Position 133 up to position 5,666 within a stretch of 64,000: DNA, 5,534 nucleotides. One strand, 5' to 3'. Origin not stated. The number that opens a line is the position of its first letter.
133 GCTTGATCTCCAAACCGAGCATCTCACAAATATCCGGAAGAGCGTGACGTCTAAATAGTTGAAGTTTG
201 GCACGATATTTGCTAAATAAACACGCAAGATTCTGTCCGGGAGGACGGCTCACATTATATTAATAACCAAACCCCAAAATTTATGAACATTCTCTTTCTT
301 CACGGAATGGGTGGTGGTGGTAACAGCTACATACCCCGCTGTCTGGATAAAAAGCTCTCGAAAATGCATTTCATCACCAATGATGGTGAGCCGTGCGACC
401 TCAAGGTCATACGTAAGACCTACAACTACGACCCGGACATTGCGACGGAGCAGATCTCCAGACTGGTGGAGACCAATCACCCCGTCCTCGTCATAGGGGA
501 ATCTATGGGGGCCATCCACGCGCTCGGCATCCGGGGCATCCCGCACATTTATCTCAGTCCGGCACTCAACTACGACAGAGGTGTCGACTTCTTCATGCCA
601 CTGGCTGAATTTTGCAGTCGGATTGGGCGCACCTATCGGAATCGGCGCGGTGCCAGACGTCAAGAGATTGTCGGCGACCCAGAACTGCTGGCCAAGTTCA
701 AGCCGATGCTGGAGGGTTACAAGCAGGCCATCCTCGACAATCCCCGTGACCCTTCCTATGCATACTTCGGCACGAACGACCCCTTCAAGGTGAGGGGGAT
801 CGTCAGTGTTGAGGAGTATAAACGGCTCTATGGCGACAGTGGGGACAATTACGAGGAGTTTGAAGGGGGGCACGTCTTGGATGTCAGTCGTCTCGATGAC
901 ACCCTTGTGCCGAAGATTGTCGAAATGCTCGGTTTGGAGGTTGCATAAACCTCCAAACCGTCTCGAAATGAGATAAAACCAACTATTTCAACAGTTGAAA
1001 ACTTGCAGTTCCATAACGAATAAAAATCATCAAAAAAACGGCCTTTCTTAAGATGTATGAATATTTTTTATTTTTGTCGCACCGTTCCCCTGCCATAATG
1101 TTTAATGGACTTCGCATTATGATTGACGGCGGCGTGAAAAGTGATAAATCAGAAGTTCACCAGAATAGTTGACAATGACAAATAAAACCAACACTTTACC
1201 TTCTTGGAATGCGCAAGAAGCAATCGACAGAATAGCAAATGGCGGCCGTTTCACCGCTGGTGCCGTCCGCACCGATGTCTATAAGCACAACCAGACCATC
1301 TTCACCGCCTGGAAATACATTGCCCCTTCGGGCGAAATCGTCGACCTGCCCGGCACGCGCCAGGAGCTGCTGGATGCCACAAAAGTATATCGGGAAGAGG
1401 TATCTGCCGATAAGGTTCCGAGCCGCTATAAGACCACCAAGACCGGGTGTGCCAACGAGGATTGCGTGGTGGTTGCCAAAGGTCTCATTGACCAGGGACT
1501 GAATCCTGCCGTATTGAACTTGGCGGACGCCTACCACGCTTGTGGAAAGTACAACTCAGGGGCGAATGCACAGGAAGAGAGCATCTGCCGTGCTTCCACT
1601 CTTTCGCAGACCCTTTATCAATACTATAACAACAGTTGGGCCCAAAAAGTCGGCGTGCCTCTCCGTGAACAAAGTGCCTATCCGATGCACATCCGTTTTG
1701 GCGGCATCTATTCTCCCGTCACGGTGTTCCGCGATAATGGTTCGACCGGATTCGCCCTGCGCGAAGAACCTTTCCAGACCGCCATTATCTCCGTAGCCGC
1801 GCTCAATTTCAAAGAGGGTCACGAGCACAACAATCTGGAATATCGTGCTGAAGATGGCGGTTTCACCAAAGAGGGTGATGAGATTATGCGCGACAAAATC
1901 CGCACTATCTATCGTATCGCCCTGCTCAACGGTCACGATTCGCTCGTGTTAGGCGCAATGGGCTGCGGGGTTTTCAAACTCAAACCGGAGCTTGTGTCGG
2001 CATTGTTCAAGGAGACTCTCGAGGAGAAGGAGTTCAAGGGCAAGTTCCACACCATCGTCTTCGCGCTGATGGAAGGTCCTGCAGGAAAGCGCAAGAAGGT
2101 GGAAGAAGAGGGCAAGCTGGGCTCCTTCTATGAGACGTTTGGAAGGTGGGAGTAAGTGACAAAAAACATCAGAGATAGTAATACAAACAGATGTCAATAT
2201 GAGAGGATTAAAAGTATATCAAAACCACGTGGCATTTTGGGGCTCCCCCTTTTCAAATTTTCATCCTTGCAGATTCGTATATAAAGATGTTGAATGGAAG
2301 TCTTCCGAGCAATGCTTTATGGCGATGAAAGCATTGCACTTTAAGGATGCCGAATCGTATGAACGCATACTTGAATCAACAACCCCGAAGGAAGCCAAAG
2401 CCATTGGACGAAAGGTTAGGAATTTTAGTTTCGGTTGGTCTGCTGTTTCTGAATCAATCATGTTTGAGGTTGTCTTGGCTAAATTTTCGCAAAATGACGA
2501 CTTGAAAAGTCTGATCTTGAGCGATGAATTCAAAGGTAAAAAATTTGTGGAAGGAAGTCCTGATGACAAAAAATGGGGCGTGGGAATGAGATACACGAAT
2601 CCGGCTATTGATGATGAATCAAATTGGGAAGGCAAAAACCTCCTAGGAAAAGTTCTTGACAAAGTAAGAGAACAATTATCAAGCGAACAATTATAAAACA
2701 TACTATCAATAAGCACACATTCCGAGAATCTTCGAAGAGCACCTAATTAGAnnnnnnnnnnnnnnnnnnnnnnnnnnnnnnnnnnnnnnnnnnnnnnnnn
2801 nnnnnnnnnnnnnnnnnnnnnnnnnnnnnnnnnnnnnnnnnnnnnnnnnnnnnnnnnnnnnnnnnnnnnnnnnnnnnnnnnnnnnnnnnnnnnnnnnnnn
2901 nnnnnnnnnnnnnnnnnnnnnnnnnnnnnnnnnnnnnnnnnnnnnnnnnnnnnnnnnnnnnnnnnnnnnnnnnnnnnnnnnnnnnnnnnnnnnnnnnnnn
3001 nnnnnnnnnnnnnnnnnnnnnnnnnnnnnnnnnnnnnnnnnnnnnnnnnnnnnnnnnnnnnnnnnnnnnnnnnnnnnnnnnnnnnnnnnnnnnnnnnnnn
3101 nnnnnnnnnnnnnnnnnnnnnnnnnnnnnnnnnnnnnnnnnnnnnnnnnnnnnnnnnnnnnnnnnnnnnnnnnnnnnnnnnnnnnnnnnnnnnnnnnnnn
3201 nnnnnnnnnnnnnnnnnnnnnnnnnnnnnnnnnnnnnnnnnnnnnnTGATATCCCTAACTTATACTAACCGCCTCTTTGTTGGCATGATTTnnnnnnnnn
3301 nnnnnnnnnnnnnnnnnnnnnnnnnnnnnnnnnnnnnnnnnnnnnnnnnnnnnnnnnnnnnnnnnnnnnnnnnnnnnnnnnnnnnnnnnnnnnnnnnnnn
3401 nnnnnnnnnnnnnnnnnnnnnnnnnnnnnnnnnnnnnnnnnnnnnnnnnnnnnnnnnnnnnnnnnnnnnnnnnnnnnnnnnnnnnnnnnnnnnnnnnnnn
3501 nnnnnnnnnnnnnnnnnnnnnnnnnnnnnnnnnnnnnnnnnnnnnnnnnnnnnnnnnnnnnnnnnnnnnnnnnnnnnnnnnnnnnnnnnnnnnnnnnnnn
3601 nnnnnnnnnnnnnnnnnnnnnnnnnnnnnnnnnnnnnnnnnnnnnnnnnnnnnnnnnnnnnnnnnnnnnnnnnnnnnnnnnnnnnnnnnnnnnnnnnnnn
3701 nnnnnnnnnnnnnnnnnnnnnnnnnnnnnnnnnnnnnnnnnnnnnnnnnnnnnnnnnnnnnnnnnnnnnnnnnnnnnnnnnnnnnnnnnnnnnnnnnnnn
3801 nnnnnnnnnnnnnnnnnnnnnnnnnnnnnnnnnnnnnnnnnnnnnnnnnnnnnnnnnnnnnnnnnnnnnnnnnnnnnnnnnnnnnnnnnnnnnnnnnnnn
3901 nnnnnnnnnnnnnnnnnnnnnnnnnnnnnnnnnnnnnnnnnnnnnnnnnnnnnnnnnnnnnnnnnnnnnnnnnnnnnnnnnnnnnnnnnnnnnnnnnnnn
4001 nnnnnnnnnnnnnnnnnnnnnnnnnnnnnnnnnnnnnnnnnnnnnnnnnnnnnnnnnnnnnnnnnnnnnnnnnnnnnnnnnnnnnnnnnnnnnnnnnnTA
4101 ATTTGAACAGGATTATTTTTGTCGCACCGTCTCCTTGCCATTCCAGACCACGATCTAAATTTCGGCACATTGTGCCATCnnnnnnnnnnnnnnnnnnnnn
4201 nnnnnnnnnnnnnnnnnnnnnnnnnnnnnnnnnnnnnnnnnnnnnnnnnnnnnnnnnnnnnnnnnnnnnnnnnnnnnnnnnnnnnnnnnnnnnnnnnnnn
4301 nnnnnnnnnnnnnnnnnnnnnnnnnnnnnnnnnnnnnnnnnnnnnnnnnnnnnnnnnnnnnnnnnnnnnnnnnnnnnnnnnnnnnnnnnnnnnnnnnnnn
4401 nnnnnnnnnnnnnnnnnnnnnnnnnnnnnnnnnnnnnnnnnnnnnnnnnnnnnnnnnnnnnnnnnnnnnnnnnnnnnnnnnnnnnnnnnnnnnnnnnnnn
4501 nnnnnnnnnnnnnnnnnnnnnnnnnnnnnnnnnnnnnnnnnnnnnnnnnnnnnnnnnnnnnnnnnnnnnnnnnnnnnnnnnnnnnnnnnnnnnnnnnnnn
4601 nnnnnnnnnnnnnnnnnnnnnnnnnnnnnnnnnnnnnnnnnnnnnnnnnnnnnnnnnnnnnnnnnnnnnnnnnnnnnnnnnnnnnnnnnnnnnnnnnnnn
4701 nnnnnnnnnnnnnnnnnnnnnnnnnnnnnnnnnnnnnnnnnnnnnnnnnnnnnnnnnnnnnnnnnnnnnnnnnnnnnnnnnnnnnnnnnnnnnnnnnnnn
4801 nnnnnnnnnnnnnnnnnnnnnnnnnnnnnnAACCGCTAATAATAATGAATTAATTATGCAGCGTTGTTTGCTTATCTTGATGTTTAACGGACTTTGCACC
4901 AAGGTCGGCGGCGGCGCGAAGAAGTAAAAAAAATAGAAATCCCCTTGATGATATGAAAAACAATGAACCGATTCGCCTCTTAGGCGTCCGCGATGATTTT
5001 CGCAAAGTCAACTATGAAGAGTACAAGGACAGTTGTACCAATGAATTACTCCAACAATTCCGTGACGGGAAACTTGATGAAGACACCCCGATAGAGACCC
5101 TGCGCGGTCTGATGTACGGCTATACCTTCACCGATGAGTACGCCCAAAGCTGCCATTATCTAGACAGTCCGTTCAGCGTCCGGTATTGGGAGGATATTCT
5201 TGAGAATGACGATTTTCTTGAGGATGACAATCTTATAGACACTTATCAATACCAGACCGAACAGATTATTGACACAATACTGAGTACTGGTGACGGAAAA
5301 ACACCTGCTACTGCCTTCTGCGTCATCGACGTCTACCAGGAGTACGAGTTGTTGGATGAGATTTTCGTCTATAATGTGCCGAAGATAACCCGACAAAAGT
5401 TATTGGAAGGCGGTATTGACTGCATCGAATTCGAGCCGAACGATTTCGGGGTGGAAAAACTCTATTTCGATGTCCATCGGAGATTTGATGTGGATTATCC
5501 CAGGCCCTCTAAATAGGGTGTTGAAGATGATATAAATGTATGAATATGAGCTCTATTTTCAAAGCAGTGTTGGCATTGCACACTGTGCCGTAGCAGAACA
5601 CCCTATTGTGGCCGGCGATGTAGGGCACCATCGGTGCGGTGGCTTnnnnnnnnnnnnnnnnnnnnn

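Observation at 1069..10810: Portable promoter plus structured 5' leader cassette in front of unrelated cargo genes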

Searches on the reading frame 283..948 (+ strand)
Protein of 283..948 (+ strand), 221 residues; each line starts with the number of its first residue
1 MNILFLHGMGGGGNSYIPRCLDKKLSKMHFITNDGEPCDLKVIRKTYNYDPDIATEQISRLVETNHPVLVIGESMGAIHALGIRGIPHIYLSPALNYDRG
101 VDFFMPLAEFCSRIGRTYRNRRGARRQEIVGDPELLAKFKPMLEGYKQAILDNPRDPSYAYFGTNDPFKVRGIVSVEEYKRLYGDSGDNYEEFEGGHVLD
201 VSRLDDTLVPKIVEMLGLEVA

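Call 11: search_protein_families(library=pfam, proteins=[window:283-948:+], max_evalue=0.01)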
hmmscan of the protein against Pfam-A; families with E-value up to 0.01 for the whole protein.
window:283-948:+ (221 aa): 1 family
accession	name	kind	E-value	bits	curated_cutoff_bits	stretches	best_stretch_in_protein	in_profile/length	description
PF12697.13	Abhydrolase_6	-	8.4e-05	23.8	26.3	1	4-198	2-205/217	Alpha/beta hydrolase family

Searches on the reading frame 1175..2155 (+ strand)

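Call 11: search_protein_families(library=pfam, proteins=[window:1175-2155:+], max_evalue=0.01)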
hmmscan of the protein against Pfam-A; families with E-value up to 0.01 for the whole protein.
window:1175-2155:+ (326 aa): 1 family
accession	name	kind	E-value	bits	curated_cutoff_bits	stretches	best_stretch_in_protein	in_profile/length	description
PF10021.15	PARG_cat_microb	-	1.2e-22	81.3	23.5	1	41-187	6-146/146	Microbial-type PARG, catalytic domain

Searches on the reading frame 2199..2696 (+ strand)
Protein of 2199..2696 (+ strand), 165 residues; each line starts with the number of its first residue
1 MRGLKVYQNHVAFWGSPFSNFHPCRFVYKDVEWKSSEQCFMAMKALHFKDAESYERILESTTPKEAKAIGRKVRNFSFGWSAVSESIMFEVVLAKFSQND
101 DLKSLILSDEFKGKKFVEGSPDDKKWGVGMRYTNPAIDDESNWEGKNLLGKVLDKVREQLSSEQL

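Call 11: search_protein_families(library=pfam, proteins=[window:2199-2696:+], max_evalue=0.01)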
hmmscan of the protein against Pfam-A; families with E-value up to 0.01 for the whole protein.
window:2199-2696:+ (165 aa): 2 families
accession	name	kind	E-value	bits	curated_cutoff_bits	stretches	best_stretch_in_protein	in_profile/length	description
PF08719.17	NADAR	-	2.2e-40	139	35.1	1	16-160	11-162/163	NADAR domain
PF08010.17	Phage_30_3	-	0.0017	18.6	36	1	16-73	5-58/138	Bacteriophage protein GP30.3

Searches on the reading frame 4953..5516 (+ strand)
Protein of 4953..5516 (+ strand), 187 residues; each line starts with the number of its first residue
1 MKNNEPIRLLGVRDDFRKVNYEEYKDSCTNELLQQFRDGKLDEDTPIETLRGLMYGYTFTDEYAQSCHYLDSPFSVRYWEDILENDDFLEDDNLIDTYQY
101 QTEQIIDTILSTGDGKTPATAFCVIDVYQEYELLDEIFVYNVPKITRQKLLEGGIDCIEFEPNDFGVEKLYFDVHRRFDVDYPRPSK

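Call 11: search_protein_families(library=pfam, proteins=[window:4953-5516:+], max_evalue=0.01)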
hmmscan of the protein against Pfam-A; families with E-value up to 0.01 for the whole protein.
window:4953-5516:+ (187 aa): 1 family
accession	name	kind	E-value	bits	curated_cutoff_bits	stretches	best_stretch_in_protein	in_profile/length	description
PF16266.10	DUF4919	-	3.9e-16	59.9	29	1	72-173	88-186/186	Domain of unknown function (DUF4919)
